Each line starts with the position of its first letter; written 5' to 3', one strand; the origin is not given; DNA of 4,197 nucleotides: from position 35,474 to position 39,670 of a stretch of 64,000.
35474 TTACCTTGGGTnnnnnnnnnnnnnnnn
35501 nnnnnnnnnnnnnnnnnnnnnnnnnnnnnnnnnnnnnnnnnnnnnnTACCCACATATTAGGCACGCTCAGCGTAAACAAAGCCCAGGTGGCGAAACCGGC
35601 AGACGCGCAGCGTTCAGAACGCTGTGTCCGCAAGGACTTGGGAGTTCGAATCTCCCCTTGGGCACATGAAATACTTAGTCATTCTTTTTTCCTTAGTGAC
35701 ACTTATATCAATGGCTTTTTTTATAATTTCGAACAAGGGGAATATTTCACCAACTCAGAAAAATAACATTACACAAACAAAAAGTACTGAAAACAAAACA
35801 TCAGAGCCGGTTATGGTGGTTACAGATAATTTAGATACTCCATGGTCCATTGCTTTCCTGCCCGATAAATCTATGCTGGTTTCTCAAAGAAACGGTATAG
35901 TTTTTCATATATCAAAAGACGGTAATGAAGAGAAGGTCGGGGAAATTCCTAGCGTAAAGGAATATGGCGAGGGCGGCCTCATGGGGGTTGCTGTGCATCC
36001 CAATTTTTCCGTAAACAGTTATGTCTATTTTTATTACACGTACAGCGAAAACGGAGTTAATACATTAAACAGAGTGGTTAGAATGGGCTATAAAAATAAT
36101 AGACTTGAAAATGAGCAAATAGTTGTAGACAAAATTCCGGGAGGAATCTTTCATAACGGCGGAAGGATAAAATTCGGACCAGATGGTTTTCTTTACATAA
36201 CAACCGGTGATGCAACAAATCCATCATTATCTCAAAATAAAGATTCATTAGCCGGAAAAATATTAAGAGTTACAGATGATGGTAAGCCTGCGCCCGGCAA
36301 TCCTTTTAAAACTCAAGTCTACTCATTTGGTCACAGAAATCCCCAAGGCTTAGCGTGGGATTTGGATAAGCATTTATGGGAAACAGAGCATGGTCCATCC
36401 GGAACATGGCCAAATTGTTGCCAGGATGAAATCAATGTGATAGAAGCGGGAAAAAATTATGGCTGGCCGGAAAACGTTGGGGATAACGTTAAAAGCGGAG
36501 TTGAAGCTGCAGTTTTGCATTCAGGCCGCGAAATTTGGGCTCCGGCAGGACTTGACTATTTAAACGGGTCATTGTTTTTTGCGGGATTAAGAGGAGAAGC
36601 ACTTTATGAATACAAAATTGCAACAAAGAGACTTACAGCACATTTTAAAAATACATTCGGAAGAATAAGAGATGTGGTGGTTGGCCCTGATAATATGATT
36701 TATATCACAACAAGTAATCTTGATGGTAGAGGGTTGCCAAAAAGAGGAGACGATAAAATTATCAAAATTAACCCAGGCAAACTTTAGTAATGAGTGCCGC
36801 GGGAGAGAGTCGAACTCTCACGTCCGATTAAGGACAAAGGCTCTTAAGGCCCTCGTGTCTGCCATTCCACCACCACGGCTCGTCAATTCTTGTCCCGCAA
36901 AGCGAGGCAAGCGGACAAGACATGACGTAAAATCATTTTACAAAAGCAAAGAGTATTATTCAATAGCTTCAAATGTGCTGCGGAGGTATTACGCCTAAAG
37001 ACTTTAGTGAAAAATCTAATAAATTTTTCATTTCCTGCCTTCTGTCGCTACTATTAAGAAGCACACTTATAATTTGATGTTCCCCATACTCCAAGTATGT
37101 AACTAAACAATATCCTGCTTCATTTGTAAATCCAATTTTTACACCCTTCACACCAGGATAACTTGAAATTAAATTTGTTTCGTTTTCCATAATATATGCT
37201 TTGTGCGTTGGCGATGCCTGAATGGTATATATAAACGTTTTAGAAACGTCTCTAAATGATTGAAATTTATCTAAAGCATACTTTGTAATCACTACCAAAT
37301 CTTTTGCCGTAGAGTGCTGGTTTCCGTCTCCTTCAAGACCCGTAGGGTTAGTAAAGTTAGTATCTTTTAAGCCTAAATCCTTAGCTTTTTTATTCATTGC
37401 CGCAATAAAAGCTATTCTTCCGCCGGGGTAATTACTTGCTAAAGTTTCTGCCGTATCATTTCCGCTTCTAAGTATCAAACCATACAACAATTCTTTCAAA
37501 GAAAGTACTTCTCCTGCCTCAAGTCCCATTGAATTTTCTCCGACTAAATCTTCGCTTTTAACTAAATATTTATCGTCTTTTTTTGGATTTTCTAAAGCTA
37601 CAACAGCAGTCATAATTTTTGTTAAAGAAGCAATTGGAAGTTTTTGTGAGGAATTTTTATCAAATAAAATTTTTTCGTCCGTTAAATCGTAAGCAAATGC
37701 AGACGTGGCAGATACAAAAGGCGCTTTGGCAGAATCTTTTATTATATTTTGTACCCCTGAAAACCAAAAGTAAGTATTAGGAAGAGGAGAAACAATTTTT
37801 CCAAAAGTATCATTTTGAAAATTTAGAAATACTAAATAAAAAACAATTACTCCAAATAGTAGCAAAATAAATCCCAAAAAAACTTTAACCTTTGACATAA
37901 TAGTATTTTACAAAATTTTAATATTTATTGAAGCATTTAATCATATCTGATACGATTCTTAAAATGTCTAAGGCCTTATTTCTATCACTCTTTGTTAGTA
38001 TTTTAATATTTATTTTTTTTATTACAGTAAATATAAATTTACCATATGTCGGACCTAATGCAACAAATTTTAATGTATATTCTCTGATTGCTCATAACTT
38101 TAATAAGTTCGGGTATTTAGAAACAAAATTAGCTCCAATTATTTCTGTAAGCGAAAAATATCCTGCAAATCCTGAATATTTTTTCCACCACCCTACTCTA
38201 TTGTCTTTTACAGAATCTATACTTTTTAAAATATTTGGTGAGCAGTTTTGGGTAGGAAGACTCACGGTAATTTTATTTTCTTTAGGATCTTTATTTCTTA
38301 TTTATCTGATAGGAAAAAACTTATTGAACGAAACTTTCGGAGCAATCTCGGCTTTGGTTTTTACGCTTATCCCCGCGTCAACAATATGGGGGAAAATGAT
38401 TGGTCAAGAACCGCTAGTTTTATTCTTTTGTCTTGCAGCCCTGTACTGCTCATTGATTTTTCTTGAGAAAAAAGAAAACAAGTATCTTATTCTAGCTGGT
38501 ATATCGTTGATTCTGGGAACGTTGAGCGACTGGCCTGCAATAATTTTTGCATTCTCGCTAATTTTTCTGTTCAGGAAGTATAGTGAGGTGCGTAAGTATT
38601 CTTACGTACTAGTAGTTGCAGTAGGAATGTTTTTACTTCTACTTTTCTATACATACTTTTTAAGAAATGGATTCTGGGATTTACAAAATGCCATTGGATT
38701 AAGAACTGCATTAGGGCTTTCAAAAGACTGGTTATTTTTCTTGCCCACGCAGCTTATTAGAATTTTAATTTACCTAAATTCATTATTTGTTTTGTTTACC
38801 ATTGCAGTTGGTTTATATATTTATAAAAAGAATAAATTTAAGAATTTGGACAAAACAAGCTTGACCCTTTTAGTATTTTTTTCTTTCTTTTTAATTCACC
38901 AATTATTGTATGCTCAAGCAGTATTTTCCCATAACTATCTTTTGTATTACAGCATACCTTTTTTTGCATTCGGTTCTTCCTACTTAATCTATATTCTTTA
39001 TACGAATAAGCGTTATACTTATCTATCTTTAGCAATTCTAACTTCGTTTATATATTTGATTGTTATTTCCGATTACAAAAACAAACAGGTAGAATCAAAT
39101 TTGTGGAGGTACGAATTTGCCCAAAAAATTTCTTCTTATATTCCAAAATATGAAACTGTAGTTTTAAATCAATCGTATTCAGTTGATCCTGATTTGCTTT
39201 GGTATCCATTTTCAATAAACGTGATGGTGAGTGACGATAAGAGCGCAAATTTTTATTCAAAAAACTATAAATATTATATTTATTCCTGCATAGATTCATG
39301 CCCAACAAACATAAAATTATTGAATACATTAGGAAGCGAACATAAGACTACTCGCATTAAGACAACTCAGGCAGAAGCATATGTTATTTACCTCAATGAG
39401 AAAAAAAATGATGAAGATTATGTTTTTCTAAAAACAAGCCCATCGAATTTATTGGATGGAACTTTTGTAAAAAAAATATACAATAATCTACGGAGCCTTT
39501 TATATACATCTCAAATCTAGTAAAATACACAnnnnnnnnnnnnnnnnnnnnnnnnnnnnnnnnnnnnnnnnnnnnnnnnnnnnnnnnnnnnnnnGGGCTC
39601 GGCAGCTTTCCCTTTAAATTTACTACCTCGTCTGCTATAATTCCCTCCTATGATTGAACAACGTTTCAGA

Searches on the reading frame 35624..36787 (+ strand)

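Call 9: search_protein_families(library=pfam, proteins=[window:35624-36787:+], max_evalue=0.0001)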
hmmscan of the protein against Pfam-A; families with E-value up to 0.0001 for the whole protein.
window:35624-36787:+ (387 aa): 1 family
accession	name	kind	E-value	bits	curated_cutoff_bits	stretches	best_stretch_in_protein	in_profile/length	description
PF07995.17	GSDH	-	2.1e-80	271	25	1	70-369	1-329/332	Glucose / Sorbosone dehydrogenase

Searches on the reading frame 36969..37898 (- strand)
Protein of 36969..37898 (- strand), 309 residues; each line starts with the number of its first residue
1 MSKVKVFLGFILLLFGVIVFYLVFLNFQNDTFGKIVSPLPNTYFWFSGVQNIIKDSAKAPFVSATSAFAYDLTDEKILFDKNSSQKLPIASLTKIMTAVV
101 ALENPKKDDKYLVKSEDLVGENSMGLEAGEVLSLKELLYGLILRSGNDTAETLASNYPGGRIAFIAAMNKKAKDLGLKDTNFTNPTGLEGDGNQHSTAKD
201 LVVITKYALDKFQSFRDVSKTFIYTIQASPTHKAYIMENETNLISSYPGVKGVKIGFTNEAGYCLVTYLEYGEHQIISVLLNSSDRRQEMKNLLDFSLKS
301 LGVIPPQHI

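Call 9: search_protein_families(library=pfam, proteins=[window:36969-37898:-], max_evalue=0.0001)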
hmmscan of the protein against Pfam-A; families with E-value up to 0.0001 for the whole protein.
window:36969-37898:- (309 aa): 2 families
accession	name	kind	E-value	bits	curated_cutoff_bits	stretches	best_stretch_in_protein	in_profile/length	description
PF00768.25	Peptidase_S11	-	4.5e-51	174.1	27.6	1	56-283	4-237/239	D-alanyl-D-alanine carboxypeptidase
PF13354.11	Beta-lactamase2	-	5.1e-08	33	22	1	68-202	3-140/214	Beta-lactamase enzyme family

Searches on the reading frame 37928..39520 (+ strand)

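Call 9: search_protein_families(library=pfam, proteins=[window:37928-39520:+], max_evalue=0.0001)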
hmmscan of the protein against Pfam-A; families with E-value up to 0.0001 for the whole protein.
window:37928-39520:+ (530 aa): 1 family
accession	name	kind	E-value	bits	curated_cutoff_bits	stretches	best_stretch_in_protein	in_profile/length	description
PF13231.12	PMT_2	-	2.9e-16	60.5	26.1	1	87-237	1-154/160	Dolichyl-phosphate-mannose-protein mannosyltransferase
